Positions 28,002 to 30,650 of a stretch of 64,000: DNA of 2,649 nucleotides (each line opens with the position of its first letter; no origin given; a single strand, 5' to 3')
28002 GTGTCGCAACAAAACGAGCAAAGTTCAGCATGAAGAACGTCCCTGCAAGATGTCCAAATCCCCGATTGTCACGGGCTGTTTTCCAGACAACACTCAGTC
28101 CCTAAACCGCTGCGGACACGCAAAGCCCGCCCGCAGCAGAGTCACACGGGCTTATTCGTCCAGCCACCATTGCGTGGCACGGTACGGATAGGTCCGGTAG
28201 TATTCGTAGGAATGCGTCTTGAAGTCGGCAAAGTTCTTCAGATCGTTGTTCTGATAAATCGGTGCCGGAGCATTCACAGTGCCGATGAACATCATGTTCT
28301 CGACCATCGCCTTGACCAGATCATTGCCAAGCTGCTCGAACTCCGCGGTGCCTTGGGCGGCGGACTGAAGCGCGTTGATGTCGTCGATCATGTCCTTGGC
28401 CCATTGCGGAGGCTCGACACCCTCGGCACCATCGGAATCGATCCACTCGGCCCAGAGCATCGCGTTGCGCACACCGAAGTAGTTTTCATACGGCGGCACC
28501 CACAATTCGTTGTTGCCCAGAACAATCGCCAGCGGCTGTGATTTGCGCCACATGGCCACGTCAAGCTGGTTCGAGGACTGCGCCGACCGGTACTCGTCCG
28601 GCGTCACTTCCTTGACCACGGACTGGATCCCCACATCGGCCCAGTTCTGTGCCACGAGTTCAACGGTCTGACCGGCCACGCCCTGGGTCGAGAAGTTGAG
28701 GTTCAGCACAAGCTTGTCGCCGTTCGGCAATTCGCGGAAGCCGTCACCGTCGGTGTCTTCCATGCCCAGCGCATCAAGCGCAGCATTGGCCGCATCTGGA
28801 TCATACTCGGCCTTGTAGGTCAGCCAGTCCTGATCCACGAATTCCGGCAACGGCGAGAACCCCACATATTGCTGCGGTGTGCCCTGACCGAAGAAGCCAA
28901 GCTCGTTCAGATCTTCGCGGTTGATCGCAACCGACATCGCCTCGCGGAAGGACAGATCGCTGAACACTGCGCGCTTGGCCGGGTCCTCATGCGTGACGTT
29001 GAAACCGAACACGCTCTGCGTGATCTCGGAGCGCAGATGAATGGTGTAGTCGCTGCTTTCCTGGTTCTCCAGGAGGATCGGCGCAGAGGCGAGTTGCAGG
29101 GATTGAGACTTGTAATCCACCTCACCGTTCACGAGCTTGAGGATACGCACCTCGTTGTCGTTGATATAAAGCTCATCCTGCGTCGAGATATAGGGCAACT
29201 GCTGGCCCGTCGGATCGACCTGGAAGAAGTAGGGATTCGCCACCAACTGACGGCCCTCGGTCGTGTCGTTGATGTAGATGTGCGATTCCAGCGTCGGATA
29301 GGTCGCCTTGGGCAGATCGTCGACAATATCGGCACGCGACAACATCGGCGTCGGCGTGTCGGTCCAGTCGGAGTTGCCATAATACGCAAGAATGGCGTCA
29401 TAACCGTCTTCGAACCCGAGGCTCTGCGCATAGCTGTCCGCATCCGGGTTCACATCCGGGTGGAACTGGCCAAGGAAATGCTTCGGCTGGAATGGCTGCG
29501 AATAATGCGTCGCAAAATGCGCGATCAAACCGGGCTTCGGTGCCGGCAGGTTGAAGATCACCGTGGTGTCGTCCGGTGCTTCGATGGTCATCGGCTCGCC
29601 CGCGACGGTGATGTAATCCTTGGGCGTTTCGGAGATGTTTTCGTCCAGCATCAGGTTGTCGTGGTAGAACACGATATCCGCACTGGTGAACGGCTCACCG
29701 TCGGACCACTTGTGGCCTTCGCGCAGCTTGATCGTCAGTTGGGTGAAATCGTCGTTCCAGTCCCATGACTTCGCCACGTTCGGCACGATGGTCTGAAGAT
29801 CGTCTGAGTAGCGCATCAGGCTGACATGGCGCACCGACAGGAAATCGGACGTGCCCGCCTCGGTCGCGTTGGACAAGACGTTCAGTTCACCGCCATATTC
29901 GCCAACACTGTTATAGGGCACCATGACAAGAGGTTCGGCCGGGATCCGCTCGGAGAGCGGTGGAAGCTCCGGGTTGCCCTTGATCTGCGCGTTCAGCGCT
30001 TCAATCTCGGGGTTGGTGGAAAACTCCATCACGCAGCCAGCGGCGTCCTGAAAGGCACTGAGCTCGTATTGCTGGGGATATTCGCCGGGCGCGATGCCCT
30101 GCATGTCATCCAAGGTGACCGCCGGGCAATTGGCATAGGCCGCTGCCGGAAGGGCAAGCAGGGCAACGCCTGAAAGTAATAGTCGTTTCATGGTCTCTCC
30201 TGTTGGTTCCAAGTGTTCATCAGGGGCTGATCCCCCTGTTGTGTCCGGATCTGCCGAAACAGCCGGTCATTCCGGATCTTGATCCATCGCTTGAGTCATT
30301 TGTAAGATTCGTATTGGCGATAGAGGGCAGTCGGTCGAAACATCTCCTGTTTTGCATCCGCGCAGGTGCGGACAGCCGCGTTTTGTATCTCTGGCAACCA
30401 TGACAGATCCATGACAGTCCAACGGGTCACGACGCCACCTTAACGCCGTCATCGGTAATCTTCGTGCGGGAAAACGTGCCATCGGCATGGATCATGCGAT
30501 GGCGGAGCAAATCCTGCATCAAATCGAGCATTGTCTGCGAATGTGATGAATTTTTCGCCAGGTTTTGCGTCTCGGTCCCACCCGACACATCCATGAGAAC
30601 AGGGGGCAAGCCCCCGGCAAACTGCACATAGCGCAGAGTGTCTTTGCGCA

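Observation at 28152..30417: Perfect Pho box in front of a 'peptide' ABC transporter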

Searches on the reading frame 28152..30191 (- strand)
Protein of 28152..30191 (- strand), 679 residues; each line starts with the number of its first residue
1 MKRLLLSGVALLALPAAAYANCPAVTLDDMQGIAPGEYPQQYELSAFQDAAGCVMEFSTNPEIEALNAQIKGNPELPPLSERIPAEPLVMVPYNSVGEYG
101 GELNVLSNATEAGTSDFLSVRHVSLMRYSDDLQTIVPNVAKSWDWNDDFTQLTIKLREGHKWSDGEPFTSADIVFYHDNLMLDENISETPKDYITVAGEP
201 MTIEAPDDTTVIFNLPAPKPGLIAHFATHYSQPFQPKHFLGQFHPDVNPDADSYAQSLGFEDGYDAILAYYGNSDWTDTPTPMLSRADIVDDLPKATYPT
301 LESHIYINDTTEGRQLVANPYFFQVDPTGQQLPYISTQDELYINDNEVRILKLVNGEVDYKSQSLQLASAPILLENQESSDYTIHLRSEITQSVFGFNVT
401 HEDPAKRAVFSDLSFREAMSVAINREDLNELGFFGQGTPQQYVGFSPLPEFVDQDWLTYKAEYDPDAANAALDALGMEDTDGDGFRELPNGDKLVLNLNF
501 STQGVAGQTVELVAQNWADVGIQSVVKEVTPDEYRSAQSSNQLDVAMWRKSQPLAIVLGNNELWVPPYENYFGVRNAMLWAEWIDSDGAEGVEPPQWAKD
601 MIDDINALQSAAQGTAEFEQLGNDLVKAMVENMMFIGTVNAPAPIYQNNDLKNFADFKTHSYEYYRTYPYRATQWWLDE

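Call 6: search_protein_families(library=pfam, proteins=[window:28152-30191:-])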
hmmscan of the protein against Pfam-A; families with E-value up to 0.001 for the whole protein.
window:28152-30191:- (679 aa): 1 family
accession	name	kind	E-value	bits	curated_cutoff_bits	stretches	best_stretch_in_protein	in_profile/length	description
PF00496.27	SBP_bac_5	-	5.5e-53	180.8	32.4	2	315-549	133-345/368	Bacterial extracellular solute-binding proteins, family 5 Middle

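Call 7: search_protein_families(library=ncbifam, proteins=[window:28152-30191:-])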
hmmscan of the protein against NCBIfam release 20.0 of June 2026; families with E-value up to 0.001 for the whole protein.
window:28152-30191:- (679 aa): 9 families
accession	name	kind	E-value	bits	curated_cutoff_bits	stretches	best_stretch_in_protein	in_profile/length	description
NF045467.1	Opp4A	equivalog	5.9e-30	104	650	2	345-528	248-432/556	oligopeptide ABC transporter substrate-binding protein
TIGR02294.1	nickel_nikA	equivalog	1.4e-21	76.6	393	2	343-549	202-399/501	nickel ABC transporter substrate-binding protein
TIGR04028.1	SBP_KPN_01854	hypoth_equivalog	4.2e-15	55.3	468.5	2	381-528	241-381/509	TIGR04028 family ABC transporter substrate-binding protein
NF047575.1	opine_bind_CntA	exception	1.2e-10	40.6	800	2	377-526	267-409/535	staphylopine-dependent metal ABC transporter substrate-binding lipoprotein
NF011684.0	PRK15104.1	equivalog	5.2e-07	28.7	947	1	132-181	79-127/543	oligopeptide ABC transporter substrate-binding protein OppA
NF011942.0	PRK15413.1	equivalog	5.9e-07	28.5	594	0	343-526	223-380/512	glutathione ABC transporter substrate-binding protein GsiB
NF043070.1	DppA_dipep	equivalog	3.7e-06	25.8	1005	0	125-227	64-179/535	dipeptide ABC transporter periplasmic-binding protein DppA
NF011689.0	PRK15109.1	equivalog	2.2e-05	23.3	560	0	349-530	258-417/547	ABC transporter substrate-binding protein SapA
NF045468.1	Opp5A_nikA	equivalog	3.6e-05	22.4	600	0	124-172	47-93/488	nickel ABC transporter substrate-binding protein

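Call 8: find_homologous_proteins(query=window:28152-30191:-, max_evalue=1e-20)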
Query window:28152-30191:- (679 aa): 4491 proteins with E <= 1e-20 among 8000 candidates; the best 120 are listed.
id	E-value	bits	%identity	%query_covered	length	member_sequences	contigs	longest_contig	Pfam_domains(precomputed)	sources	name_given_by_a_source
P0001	0.0e+0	1569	100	100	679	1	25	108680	PF00496.28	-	-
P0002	0.0e+0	1529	97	100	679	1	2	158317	PF00496.28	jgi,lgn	jgi:peptide/nickel transport system substrate-binding protein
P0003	0.0e+0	1527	97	100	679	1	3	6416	PF00496.28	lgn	-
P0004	0.0e+0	1526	97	100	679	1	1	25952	PF00496.28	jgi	jgi:peptide/nickel transport system substrate-binding protein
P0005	0.0e+0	1520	96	100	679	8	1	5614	PF00496.28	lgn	-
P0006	0.0e+0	1480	93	100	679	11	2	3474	PF00496.28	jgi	jgi:peptide/nickel transport system substrate-binding protein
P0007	0.0e+0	1479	93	100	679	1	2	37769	PF00496.28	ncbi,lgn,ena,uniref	ncbi:ABC transporter substrate-binding protein [Marivita sp.]|uniref:ABC transporter substrate-bindi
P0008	0.0e+0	1478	93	100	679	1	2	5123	PF00496.28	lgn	-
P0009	0.0e+0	1476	93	100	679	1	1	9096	PF00496.28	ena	-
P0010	0.0e+0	1476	93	100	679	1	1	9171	PF00496.28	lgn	-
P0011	0.0e+0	1476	93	100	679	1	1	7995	PF00496.28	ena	-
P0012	0.0e+0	1470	93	100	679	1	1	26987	PF00496.28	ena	-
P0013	0.0e+0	1460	92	100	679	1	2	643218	PF00496.28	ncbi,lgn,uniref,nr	ncbi:ABC transporter substrate-binding protein [Marivita geojedonensis]|uniref:Peptide ABC transport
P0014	0.0e+0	1460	92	100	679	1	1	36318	PF00496.28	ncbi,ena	-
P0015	0.0e+0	1454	91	100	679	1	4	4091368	PF00496.28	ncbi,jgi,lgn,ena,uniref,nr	ncbi:ABC transporter substrate-binding protein [Marivita sp. XM-24bin2]|jgi:peptide/nickel transport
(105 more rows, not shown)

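Call 11: find_related_loci(query=A1, collection=genome_contigs, flank=6000)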
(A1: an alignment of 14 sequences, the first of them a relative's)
Query A1 (679 aa) in genome_contigs; peptide patterns used: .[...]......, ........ (x = any residue, [..] = any of these).
600 stretches matched a pattern (row limit reached: there are more); 594 encode a relative of the query (tblastn E <= 1e-3); the best 80 are kept; 80 distinct loci.
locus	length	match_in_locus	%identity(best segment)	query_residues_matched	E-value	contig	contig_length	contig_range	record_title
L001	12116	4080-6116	96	1-679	0e+0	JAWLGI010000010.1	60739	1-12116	MAG: Marivita sp. isolate 21BLK6-1.bin.9 NODE_222_length_60739_cov_27.747642, whole genome shotgun sequence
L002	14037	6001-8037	91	1-679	0e+0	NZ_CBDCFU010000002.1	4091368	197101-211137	MAG: Marivita sp. isolate 704bd39d-17c7-406b-b369-790d607bdb57 chromosome_2, whole genome shotgun sequence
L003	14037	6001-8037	81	1-679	0e+0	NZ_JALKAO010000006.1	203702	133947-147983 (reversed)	Marivita sp. S6314 scaffold_6_length203703, whole genome shotgun sequence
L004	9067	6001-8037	80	1-679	0e+0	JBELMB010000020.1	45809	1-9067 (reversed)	MAG: Sagittula sp. isolate REMEI172_ass_metaspades_bin.10 NODE_489_length_45809_cov_7.891507, whole genome shotgun seque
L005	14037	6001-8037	80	1-679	0e+0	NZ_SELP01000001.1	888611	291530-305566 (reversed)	Loktanella sp. IMCC34160 NODE_1_length_888611_cov_175.025218, whole genome shotgun sequence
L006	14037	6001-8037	80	1-679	0e+0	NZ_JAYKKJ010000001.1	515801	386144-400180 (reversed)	Marivivens marinus strain MK-3 NODE_1_length_515801_cov_863.591659, whole genome shotgun sequence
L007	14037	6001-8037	78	1-679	0e+0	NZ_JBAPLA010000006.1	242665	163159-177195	Roseovarius sp. E0-M6 Scaffold6, whole genome shotgun sequence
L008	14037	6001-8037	78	1-679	0e+0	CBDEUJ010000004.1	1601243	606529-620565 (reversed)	MAG: Paracoccaceae bacterium isolate f3ee2caa-37b1-43b9-9fb8-375eacd4e4c4 genome assembly, contig: contig_4, whole genom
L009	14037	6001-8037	78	1-679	0e+0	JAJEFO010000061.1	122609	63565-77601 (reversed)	MAG: Silicimonas sp. isolate p16x43bins.5 k141_1071011, whole genome shotgun sequence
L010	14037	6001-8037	78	1-679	0e+0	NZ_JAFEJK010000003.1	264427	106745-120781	Shimia biformata strain JCM 18818 NODE_3_length_264427_cov_170.979, whole genome shotgun sequence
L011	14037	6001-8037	77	1-679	0e+0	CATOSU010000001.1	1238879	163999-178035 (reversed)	MAG: uncultured Rhodobacteraceae bacterium isolate 40c057d4-95a5-45c8-a4db-551b3d3aec29 genome assembly, contig: contig_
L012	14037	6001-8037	76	1-679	0e+0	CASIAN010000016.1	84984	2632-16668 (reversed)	MAG: uncultured Rhodobacteraceae bacterium isolate FRAM_WSC20_S26_BML_bin_30_1 genome assembly, contig: FRAM_WSC20_S26_B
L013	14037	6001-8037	76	1-679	0e+0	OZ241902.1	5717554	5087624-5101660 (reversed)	MAG: Paracoccaceae bacterium isolate deb7cda6-e855-4710-bb30-4665d3f76b65 genome assembly, chromosome: 1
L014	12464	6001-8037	75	1-679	0e+0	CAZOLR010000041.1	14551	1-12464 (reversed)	MAG TPA_asm: uncultured Hyphomicrobiales bacterium isolate SRP134809_co1_81 genome assembly, contig: NODE_8025_length_14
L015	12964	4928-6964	75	1-679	0e+0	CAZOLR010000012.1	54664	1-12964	MAG TPA_asm: uncultured Hyphomicrobiales bacterium isolate SRP134809_co1_81 genome assembly, contig: NODE_986_length_546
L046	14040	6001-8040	65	1-679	0e+0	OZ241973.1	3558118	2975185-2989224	MAG: Rhizobiaceae bacterium isolate 4152e7ab-d8c2-4a4a-8e87-156901d7600a genome assembly, chromosome: 1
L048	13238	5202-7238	68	1-679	0e+0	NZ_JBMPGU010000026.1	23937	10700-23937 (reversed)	Thalassococcus sp. BH17M4-6 Scaffold26, whole genome shotgun sequence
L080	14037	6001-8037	70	1-679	0e+0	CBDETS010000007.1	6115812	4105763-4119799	MAG: Paracoccaceae bacterium isolate d64af6e7-52e0-4969-a89a-2429f2ada3a2 genome assembly, contig: contig_6, whole genom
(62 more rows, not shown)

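Call 20: search_solved_structures(query=window:28152-30191:-, max_evalue=0.001)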
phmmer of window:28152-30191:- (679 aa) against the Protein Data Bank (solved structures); distinct sequences matched with E-value up to 0.001: 44.
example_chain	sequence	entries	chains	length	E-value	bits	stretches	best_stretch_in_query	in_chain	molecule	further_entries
7veq_A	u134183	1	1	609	2.6e-66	227.9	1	70-652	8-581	SPH1118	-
7ver_A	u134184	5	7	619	3.1e-66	227.6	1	70-652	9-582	SPH1118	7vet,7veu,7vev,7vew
5ipw_A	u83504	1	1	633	3e-61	211.1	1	72-658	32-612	Oligopeptide ABC transporter, periplasmic oligopeptide-binding protein, putative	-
6epy_A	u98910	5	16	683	2e-29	105.9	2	50-249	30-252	Periplasmic alpha-galactoside-binding protein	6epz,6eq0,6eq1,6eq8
1zty_A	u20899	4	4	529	2e-19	72.9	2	345-546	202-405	Chitin Oligosaccharide Binding Protein | Peptide ABC transporter, periplasmic peptide-binding protein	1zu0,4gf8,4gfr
8i5j_A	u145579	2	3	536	2.1e-19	72.8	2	345-546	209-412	ABC transporter substrate-binding protein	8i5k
7ebm_A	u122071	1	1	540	4.3e-18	68.5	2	345-546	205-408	Peptide ABC transporter, periplasmic peptide-binding protein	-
6lzu_A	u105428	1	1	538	7.9e-18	67.6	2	345-546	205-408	Peptide ABC transporter, periplasmic peptide-binding protein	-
5yqw_A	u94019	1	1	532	8.5e-18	67.5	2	345-546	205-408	Peptide ABC transporter, periplasmic peptide-binding protein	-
6lzt_A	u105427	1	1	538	8.8e-18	67.5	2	345-546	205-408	Peptide ABC transporter, periplasmic peptide-binding protein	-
6lzw_A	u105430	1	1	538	8.9e-18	67.4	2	345-546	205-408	Peptide ABC transporter, periplasmic peptide-binding protein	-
6lzv_A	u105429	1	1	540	8.9e-18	67.4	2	345-546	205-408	Peptide ABC transporter, periplasmic peptide-binding protein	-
6lzq_A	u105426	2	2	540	9e-18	67.4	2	345-546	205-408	Peptide ABC transporter, periplasmic peptide-binding protein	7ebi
4pft_A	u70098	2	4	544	1.9e-12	49.9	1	409-524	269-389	ABC transporter substrate-binding protein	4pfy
1vr5_A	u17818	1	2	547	1.9e-12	49.8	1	409-524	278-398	oligopeptide ABC transporter, periplasmic oligopeptide-binding protein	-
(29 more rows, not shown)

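Call 52: search_protein_families(library=pfam, max_evalue=0.00001, proteins=[L009:12862-13290:+, L048:4711-5100:+, L080:12906-13454:-, L046:5259-5606:+])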
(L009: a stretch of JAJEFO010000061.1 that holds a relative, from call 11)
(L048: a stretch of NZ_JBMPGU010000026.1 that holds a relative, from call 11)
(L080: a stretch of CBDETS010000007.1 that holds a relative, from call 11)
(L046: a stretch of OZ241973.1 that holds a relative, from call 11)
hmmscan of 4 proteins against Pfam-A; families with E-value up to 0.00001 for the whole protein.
L009:12862-13290:+ (142 aa): 0 families

L048:4711-5100:+ (129 aa): 0 families

L080:12906-13454:- (182 aa): 0 families

L046:5259-5606:+ (115 aa): 0 families

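Call 55: search_solved_structures(query=window:28152-30191:-, max_evalue=1e-25, show_alignments=2)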
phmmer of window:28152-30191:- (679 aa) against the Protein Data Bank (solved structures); distinct sequences matched with E-value up to 1e-25: 4.
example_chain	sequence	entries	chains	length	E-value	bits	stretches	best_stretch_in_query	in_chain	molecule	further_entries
7veq_A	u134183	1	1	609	2.6e-66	227.9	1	70-652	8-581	SPH1118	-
7ver_A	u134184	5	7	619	3.1e-66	227.6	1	70-652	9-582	SPH1118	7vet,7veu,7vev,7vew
5ipw_A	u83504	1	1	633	3e-61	211.1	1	72-658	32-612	Oligopeptide ABC transporter, periplasmic oligopeptide-binding protein, putative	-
6epy_A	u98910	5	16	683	2e-29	105.9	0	50-249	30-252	Periplasmic alpha-galactoside-binding protein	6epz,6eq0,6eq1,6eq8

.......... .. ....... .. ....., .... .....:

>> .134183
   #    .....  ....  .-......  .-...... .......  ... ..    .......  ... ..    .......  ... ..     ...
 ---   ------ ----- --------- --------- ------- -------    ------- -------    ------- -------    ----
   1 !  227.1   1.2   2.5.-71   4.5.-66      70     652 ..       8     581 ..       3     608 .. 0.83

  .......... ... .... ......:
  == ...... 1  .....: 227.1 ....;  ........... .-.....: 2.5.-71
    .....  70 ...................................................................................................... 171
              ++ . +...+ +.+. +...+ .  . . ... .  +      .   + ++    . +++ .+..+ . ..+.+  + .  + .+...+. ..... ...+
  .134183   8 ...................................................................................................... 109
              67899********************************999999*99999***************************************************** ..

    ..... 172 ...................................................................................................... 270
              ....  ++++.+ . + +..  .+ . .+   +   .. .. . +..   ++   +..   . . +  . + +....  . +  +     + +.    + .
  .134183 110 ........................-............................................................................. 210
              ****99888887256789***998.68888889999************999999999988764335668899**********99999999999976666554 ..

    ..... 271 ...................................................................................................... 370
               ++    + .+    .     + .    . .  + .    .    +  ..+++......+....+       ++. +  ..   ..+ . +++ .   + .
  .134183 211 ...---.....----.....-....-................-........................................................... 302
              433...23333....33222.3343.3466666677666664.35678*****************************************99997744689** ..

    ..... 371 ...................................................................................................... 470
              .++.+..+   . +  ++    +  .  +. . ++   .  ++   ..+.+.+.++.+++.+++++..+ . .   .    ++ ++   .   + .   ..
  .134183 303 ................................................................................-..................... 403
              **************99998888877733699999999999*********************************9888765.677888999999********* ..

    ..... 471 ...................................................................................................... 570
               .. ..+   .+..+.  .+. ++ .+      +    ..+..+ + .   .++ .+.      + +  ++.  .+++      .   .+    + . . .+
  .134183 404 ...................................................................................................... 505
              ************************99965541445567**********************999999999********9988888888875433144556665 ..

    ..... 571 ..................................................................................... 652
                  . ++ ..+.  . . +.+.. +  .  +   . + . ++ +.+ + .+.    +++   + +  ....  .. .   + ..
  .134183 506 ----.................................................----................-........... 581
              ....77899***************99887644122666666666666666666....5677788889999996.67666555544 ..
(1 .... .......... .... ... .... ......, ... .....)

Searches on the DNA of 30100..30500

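Call 44: search_rna_families(source=window, start=30100, end=30500, threshold=evalue, max_evalue=1)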
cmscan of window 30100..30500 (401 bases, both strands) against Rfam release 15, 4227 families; matches with E-value up to 1: 0.
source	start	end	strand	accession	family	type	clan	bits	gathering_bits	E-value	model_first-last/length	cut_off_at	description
